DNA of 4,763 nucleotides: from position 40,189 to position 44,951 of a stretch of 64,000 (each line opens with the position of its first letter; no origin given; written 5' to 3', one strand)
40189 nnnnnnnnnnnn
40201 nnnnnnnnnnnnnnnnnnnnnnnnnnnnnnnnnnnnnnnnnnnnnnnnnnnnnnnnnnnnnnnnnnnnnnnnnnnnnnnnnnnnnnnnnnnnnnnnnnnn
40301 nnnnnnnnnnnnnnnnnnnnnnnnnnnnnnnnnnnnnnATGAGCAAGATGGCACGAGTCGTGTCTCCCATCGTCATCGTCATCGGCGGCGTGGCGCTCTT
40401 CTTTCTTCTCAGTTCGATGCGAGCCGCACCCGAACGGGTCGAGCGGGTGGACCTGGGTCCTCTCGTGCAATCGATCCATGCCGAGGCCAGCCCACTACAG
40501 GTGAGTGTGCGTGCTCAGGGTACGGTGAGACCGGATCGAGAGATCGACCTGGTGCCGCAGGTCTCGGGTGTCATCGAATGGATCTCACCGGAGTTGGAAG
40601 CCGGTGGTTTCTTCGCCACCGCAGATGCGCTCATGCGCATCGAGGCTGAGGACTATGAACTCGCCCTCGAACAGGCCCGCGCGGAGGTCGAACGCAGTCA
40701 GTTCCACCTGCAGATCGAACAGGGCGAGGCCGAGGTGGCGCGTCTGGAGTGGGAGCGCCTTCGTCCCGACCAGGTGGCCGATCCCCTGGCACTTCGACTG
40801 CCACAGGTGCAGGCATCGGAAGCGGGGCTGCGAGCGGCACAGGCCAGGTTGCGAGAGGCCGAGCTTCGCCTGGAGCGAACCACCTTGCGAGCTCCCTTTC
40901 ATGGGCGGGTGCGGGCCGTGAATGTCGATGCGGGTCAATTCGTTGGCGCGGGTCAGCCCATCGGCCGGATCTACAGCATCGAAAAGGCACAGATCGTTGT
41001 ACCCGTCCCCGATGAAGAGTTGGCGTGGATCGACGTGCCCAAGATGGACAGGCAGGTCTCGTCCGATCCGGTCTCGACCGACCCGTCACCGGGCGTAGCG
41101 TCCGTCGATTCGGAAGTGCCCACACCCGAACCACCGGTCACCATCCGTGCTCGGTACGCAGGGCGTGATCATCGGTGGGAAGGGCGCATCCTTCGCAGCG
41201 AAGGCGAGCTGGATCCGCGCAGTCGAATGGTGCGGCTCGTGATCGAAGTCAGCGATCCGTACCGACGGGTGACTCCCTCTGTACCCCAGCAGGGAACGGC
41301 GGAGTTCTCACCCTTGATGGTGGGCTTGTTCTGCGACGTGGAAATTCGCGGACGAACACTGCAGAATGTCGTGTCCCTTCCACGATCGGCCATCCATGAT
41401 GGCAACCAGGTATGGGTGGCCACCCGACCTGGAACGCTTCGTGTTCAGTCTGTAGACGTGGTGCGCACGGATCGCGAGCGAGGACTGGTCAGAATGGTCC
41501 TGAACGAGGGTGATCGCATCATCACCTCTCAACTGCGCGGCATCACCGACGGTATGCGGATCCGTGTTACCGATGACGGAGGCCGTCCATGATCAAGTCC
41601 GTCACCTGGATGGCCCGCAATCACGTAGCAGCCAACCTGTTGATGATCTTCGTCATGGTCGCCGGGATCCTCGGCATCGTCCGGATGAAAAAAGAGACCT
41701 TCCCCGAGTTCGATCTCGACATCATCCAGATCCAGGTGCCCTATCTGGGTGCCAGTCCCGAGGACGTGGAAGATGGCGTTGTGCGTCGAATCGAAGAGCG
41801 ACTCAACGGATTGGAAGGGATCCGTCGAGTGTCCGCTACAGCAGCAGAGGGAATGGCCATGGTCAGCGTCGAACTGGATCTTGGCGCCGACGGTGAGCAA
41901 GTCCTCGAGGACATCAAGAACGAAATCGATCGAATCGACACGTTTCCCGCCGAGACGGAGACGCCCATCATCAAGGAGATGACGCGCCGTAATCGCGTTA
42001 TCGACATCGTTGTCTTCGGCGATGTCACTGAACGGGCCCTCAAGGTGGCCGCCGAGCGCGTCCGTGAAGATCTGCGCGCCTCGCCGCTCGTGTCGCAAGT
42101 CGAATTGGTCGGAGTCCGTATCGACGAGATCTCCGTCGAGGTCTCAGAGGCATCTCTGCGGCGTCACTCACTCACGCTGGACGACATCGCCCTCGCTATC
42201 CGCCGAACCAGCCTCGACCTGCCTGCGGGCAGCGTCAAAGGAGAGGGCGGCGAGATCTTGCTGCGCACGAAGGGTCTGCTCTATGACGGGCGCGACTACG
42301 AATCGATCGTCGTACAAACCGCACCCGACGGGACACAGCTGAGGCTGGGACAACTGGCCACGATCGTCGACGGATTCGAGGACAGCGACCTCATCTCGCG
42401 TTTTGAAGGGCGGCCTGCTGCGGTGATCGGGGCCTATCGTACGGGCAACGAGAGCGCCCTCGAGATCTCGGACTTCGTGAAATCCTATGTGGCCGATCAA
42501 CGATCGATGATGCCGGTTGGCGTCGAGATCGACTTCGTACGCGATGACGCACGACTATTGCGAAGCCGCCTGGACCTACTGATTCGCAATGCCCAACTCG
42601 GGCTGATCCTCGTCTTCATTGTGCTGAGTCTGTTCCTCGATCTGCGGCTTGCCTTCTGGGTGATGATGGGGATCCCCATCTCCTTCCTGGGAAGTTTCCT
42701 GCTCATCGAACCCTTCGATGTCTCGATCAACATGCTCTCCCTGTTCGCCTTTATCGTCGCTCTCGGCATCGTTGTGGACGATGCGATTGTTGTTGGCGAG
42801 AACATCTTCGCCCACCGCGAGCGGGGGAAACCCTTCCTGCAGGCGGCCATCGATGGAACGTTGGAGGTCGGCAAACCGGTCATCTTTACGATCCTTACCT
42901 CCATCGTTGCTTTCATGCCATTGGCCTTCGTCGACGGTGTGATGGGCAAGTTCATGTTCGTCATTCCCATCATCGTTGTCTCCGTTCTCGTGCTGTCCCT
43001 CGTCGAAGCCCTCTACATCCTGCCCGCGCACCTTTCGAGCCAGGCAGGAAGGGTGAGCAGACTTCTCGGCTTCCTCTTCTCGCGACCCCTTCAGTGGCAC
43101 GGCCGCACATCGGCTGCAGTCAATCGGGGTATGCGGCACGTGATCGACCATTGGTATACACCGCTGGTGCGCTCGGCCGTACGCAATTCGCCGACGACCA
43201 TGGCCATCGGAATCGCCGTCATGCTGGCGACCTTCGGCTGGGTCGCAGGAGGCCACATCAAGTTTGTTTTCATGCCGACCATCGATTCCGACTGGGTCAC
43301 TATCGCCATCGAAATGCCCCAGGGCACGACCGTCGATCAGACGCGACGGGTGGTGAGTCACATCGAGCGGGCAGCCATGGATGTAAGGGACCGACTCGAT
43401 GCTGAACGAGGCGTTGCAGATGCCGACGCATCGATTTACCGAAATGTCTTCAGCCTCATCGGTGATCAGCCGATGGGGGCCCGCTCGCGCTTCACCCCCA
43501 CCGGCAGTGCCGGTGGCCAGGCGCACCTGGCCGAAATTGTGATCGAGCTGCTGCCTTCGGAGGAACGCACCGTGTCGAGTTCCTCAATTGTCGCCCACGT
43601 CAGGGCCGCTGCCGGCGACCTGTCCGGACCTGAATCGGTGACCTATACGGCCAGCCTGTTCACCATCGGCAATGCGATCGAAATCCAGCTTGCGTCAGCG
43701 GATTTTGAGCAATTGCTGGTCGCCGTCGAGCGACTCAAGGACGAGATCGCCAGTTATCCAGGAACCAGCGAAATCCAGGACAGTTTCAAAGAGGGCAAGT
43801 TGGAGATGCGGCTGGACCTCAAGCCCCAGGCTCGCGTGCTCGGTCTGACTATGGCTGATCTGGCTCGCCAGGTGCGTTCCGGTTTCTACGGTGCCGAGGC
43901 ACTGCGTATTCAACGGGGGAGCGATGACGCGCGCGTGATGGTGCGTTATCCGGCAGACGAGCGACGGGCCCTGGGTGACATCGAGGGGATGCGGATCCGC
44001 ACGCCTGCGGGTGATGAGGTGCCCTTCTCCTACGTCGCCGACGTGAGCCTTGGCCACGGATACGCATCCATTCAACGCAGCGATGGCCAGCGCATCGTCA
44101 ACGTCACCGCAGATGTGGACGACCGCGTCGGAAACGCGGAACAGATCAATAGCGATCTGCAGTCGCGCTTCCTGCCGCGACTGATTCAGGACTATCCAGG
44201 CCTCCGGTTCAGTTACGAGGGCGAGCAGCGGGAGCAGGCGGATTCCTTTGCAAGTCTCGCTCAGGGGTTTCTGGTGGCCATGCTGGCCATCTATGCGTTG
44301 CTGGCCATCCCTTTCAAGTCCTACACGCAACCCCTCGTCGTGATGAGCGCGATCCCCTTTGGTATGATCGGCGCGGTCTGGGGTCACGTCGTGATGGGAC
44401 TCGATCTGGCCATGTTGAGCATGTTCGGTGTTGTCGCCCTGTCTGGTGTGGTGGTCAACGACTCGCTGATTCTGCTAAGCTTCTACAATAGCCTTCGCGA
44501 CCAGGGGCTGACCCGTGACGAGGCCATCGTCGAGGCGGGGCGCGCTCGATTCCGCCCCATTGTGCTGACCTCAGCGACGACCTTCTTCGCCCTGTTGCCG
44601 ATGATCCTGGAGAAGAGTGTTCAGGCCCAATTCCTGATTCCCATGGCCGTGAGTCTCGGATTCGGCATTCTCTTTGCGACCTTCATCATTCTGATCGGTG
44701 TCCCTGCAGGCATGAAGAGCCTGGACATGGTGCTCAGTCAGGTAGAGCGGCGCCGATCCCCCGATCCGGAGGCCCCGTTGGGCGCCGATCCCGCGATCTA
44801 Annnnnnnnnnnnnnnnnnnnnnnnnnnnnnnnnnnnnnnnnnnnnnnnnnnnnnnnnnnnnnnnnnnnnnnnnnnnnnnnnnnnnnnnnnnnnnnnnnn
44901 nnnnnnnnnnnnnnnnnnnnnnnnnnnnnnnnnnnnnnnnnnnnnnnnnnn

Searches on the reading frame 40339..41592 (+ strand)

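Call 8: search_protein_families(library=pfam, proteins=[window:40339-41592:+], max_evalue=0.001)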
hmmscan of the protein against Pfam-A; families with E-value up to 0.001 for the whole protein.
window:40339-41592:+ (417 aa): 3 families
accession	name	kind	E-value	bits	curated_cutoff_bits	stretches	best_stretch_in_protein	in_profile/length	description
PF13437.12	HlyD_3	-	1.6e-13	51.7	22.2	1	182-245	1-64/106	HlyD family secretion protein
PF16576.10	HlyD_D23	-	1.5e-08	34.6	30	1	53-233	2-161/214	Barrel-sandwich domain of CusB or HlyD membrane-fusion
PF13533.13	Biotin_lipoyl_2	-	0.00042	20.5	29.8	0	182-211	2-31/32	Biotin-lipoyl like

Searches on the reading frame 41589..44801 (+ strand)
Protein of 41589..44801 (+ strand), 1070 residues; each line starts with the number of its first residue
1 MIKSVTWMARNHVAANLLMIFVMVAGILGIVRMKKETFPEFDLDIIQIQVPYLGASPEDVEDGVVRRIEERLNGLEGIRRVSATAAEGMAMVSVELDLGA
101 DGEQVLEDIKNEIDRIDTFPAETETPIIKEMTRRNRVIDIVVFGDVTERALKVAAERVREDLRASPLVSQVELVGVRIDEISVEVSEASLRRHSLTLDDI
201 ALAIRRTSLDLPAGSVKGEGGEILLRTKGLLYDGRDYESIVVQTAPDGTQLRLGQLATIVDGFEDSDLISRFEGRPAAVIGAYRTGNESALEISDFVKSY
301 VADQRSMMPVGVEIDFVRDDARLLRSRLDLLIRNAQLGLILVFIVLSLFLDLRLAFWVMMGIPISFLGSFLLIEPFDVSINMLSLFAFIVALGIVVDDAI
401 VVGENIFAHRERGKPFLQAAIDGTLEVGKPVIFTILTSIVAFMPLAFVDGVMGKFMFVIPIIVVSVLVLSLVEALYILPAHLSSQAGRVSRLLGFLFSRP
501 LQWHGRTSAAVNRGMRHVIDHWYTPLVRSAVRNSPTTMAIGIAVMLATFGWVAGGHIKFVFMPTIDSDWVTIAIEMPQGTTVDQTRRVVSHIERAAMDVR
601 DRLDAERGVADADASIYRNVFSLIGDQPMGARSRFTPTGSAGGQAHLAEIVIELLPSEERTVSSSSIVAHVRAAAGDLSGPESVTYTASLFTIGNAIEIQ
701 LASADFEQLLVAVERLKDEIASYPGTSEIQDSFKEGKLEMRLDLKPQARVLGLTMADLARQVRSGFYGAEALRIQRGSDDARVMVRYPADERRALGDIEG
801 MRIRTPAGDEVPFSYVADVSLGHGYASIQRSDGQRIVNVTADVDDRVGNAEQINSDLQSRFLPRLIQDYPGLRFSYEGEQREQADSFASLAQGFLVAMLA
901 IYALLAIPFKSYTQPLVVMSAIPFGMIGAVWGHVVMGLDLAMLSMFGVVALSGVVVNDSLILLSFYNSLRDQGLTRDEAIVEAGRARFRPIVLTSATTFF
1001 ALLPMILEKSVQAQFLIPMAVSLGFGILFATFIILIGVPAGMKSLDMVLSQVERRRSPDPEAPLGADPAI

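Call 3: search_protein_families(library=pfam, proteins=[window:41589-44801:+], max_evalue=0.01)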
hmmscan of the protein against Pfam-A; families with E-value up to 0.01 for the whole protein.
window:41589-44801:+ (1070 aa): 2 families
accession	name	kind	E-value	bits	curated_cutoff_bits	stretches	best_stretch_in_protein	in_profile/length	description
PF00873.25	ACR_tran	-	1.4e-162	543.2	28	1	10-1039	7-1014/1021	AcrB/AcrD/AcrF family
PF03176.21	MMPL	-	0.0041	16.6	20.5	1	895-1040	150-297/333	MMPL family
